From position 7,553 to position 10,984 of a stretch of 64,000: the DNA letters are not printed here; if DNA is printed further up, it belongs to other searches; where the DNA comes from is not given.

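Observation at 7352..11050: Orphan Roadblock/LC7 module: small Roadblock protein + 1043-aa Roadblock-coiled-coil giant + 2-TM mini-protein, with no GTPase partner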

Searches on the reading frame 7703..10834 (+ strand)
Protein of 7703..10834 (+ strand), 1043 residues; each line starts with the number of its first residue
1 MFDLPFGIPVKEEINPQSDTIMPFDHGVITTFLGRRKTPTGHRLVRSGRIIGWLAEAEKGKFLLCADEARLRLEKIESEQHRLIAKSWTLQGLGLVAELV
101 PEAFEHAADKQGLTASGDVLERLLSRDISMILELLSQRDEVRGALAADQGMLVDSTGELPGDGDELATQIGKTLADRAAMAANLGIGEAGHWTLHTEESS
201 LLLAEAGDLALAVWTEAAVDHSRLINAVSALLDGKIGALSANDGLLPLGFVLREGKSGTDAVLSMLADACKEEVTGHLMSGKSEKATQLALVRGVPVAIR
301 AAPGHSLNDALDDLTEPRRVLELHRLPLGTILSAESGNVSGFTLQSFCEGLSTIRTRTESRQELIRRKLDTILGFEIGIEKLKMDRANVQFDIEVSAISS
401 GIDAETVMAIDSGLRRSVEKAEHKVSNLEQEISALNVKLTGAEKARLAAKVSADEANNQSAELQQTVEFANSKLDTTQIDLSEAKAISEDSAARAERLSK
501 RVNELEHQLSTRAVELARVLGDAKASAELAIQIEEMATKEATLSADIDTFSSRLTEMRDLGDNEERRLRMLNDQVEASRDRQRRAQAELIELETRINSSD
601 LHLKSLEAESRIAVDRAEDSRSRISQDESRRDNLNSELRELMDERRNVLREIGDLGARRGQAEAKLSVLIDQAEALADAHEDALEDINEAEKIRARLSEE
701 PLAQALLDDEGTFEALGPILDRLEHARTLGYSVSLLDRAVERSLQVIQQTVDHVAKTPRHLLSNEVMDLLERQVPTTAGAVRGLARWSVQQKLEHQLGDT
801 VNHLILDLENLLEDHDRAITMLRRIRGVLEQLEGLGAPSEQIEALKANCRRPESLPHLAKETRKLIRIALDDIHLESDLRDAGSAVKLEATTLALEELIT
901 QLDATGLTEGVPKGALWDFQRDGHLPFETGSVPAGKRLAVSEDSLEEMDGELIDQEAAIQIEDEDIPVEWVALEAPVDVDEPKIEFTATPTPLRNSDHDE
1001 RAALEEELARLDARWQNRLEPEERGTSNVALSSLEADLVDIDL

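Call 3: search_protein_families(library=pfam, proteins=[window:7703-10834:+], max_evalue=1)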
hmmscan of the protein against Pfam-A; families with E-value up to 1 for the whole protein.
window:7703-10834:+ (1043 aa): 1 family
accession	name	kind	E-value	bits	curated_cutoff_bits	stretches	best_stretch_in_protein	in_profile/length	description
PF00261.25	Tropomyosin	-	0.00022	21.2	38.6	2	416-558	27-194/242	Tropomyosin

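Call 4: search_protein_families(library=ncbifam, proteins=[window:7703-10834:+], max_evalue=1)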
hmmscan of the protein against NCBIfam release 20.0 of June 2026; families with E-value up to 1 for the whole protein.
window:7703-10834:+ (1043 aa): 4 families
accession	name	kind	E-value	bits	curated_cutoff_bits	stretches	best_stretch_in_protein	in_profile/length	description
TIGR02168.1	SMC_prok_B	equivalog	8e-10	37.1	567.35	1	419-718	675-988/1181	chromosome segregation protein SMC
TIGR02169.1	SMC_prok_A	equivalog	3.5e-06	25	729.4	2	528-696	299-922/1165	chromosome segregation protein SMC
TIGR04523.1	Mplasa_alph_rch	subfamily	0.0081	14.1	270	1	491-693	31-226/745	helix-rich protein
NF002572.0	PRK02224.1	equivalog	0.49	8.6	1087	1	413-700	367-642/888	DNA double-strand break repair ATPase Rad50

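Call 5: find_homologous_proteins(query=window:7703-10834:+)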
Query window:7703-10834:+ (1043 aa): 500 proteins with E <= 0.001 among 8000 candidates; the best 120 are listed.
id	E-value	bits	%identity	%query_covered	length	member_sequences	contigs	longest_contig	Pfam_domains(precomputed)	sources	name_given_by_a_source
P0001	0.0e+0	2198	100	100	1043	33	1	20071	-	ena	-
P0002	0.0e+0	2015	91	100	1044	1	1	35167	-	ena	-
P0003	0.0e+0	1339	61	100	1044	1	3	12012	-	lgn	-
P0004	0.0e+0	1336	61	100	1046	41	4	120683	-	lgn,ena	-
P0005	0.0e+0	1322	62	100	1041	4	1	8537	-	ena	-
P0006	0.0e+0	1320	62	100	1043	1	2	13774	-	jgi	jgi:predicted regulator of Ras-like GTPase activity (Roadblock/LC7/MglB family)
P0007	0.0e+0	1320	62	100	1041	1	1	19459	-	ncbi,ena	-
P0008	0.0e+0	1320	62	100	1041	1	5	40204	-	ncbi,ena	-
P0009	0.0e+0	1320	62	100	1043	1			-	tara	tara:strand:- start:2031 stop:5162 length:3132 start_codon:yes stop_codon:yes gene_type:complete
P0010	0.0e+0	1319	62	100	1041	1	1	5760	-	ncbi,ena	-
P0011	0.0e+0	1318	61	100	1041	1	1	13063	-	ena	-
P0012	0.0e+0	1317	62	100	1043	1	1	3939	-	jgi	jgi:predicted regulator of Ras-like GTPase activity (Roadblock/LC7/MglB family)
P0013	0.0e+0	1317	62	100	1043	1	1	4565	-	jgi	jgi:predicted regulator of Ras-like GTPase activity (Roadblock/LC7/MglB family)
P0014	0.0e+0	1314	61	100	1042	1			-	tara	tara:strand:+ start:3449 stop:6577 length:3129 start_codon:yes stop_codon:yes gene_type:complete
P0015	0.0e+0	1314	61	100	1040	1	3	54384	-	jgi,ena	-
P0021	0.0e+0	1312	61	100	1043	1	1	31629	-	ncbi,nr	ncbi:MAG: hypothetical protein CMB24_05240 [Euryarchaeota archaeon]|nr:hypothetical protein [Euryarc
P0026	0.0e+0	1308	61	100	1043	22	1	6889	-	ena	-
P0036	0.0e+0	1305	61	100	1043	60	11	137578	-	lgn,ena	-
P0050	0.0e+0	1304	61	100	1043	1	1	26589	-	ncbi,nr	ncbi:MAG: hypothetical protein DWC02_02520 [Candidatus Poseidoniales archaeon]|nr:MAG: hypothetical 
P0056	0.0e+0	1303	60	100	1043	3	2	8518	-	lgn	-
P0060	0.0e+0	1302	60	100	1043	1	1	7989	-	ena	-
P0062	0.0e+0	1302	60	100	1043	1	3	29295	-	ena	-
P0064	0.0e+0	1301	60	100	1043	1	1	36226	-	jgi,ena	-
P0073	0.0e+0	1299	60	100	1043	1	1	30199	-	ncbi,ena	-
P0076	0.0e+0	1296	60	100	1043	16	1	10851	-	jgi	jgi:hypothetical protein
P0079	0.0e+0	1294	60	100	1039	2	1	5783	-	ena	-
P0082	0.0e+0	1293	60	100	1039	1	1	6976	-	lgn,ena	-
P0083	0.0e+0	1293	60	100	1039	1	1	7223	-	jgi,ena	-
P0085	0.0e+0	1292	60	100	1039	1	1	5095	-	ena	-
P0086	0.0e+0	1292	60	100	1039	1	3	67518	-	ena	-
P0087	0.0e+0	1292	60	100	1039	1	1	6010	-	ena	-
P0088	0.0e+0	1292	60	100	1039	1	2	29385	-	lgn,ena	-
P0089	0.0e+0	1292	60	100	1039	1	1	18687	-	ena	-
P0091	0.0e+0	1291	60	100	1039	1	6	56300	-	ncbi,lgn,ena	-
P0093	0.0e+0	1291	60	100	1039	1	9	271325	-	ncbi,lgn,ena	ncbi:MAG: hypothetical protein ACJZ6A_01650 [Candidatus Poseidoniaceae archaeon]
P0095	0.0e+0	1291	60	100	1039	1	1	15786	-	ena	-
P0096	0.0e+0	1291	60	100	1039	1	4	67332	-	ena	-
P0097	0.0e+0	1290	60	100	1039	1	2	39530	-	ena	-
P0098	0.0e+0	1290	60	100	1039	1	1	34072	-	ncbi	-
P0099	0.0e+0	1289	60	100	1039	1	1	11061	-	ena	-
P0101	0.0e+0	1289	60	100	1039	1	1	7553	-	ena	-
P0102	0.0e+0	1288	60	100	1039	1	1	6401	-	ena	-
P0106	0.0e+0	1287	60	100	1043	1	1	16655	-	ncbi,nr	ncbi:MAG: hypothetical protein CMP75_02340 [Flavobacteriales bacterium]|nr:hypothetical protein [Fla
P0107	0.0e+0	1286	60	100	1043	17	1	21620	PF24161.2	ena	-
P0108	0.0e+0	1286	60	100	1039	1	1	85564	-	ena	-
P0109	0.0e+0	1285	60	100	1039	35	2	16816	-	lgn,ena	-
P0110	0.0e+0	1285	60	100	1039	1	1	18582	-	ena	-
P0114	0.0e+0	1282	60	100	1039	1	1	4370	-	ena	-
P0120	0.0e+0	1276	59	100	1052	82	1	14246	-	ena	-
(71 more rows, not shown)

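Call 22: find_encoding_contigs(protein=P0120, flank=8000, max_places=2)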
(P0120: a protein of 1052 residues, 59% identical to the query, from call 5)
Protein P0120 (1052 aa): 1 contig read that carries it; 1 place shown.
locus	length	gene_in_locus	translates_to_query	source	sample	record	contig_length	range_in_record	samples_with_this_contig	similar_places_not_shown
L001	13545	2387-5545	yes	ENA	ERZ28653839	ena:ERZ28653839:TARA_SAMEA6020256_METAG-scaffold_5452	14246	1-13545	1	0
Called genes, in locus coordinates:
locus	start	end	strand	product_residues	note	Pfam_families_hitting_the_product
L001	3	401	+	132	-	?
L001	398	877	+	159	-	PF01948:PyrI, PF02748:PyrI_C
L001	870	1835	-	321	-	PF22082:TtuA_LIM_N (weak), PF01171:ATP_bind_3, PF03054:tRNA_Me_trans (weak)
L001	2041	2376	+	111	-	-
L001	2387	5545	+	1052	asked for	-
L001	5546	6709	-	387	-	-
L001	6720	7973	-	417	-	PF01882:DUF58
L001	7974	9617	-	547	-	PF14258:DUF4350 (faint)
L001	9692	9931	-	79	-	PF05239:PRC (weak)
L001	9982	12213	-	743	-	PF02359:CDC48_N, PF02933:CDC48_2 (weak), PF00004:AAA, PF05496:RuvB_N (weak), PF07724:AAA_2 (weak), PF17862:AAA_lid_3, PF00004:AAA, PF17862:AAA_lid_3, +19 more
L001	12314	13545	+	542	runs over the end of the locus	PF00171:Aldedh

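Call 23: find_encoding_contigs(protein=P0093, flank=8000, max_places=2)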
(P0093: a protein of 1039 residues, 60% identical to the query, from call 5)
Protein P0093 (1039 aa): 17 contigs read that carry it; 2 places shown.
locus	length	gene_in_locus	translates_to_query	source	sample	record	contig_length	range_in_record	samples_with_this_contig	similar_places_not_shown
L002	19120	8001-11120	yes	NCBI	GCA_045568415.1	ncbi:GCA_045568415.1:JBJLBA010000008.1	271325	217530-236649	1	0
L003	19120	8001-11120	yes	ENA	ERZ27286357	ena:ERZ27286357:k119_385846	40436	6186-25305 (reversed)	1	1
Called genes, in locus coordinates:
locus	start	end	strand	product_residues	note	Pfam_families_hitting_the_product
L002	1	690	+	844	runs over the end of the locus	-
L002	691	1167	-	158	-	PF01948:PyrI, PF02748:PyrI_C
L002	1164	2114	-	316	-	PF02729:OTCace_N, PF00185:OTCace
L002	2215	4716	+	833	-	-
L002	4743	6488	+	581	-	-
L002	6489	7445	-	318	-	PF01171:ATP_bind_3, PF03054:tRNA_Me_trans (weak)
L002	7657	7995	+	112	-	-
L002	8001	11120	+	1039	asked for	-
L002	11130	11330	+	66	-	-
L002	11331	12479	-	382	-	-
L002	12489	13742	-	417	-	PF01882:DUF58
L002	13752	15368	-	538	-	PF14258:DUF4350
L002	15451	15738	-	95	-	PF05239:PRC (weak)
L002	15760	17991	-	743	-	PF02359:CDC48_N, PF02933:CDC48_2, PF05496:RuvB_N (weak), PF00004:AAA, PF13191:AAA_16 (weak), PF17862:AAA_lid_3, PF00004:AAA, PF17862:AAA_lid_3, +17 more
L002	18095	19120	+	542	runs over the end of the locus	PF00171:Aldedh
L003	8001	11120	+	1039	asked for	-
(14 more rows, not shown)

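Call 92: search_protein_families(library=padloc, proteins=[window:7703-10834:+], max_evalue=0.01)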
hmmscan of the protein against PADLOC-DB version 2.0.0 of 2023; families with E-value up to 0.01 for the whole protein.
window:7703-10834:+ (1043 aa): 1 family
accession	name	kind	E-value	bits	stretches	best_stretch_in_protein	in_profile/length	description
PDLC00582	JetC3|JetC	-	0.0097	11.7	0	413-648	809-1048/1472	DUF3584 domain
